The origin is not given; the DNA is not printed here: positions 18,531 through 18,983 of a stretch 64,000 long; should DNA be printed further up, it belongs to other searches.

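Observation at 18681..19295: Tandem paralogous mini ribbon-helix-helix-like genes, one unannotated at 50 aa and one with a histone-H1-like tail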

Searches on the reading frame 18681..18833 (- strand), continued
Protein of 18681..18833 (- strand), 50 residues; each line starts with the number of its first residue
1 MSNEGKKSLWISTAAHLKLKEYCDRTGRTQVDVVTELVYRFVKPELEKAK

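Call 68: search_solved_structures(query=A4, max_evalue=10, show_alignments=2)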
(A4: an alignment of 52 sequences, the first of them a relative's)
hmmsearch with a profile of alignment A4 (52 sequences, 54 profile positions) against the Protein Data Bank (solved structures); distinct sequences matched with E-value up to 10: 5.
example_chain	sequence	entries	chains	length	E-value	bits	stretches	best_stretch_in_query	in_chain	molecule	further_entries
4wv4_B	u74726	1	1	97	0.2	14.4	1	20-30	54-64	Transcription initiation factor TFIID subunit 8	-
1p94_A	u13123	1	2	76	0.24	14.2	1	12-43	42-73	plasmid partition protein ParG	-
30ff_DH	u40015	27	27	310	0.3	13.9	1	20-30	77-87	Transcription initiation factor TFIID subunit 8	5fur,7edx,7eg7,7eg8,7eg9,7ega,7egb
6mzc_K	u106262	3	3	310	0.31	13.8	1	20-30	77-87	Transcription initiation factor TFIID subunit 8 | Transcription initiation factor TFIID subunit 8,TAF8 | Transcription initiation factor TFIID subunit 8, TAF8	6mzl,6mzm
4bkg_A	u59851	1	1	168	0.5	13.2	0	18-27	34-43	SMALL UBIQUITIN-RELATED MODIFIER 2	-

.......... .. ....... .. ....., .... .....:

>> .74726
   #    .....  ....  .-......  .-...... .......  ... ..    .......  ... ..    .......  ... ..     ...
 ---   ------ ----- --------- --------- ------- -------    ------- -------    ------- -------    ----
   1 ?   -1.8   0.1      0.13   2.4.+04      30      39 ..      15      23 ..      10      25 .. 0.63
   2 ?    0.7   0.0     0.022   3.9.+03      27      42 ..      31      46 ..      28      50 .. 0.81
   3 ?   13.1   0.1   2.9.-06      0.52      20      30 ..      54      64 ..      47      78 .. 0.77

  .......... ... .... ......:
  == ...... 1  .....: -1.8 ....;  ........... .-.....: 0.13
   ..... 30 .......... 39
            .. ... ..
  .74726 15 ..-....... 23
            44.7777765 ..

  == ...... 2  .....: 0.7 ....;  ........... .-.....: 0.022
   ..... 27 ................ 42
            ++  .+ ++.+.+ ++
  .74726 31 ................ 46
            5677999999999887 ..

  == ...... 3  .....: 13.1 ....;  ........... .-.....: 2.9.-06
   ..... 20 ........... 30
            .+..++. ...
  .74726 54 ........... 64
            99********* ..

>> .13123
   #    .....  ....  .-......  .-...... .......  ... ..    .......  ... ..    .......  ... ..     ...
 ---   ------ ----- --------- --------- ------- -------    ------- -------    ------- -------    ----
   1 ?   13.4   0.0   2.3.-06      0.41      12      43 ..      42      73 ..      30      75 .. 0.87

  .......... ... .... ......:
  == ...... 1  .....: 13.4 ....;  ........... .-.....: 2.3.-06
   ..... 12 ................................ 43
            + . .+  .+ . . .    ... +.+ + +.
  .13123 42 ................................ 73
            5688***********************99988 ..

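Call 69: find_encoding_contigs(protein=P0115, flank=6000, max_places=4)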
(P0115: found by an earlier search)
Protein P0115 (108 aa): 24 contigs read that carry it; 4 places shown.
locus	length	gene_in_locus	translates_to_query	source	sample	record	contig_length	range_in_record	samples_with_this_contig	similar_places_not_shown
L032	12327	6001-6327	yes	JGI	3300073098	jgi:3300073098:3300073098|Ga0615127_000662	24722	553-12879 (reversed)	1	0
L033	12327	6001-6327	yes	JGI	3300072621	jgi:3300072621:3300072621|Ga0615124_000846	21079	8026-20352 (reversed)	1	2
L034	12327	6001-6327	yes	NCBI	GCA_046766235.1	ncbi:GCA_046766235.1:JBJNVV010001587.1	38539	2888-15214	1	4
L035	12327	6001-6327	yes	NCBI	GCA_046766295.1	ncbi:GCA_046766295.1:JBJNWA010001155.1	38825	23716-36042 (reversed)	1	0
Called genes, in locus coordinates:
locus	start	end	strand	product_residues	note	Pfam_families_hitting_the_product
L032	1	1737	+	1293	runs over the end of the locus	PF00069:Pkinase, PF01636:APH (faint), PF07714:PK_Tyr_Ser-Thr, PF03109:ABC1 (faint), PF14531:Kinase-like (faint), PF17667:Pkinase_fungal (faint), PF00069:Pkinase, PF07714:PK_Tyr_Ser-Thr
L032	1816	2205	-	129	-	-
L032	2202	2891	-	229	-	-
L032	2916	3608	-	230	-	PF13699:eCIS_core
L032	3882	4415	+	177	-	-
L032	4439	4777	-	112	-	-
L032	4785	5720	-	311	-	PF00293:NUDIX (faint)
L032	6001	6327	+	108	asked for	-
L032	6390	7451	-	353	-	PF00483:NTP_transferase, PF12804:NTP_transf_3, PF22640:ManC_GMP_beta-helix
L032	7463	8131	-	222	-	PF02581:TMP-TENI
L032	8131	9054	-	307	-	PF04055:Radical_SAM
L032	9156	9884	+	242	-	-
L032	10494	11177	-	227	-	PF00561:Abhydrolase_1 (faint), PF12697:Abhydrolase_6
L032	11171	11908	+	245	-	-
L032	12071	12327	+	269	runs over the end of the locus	?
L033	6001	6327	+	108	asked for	-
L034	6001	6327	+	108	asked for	-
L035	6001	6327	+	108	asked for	-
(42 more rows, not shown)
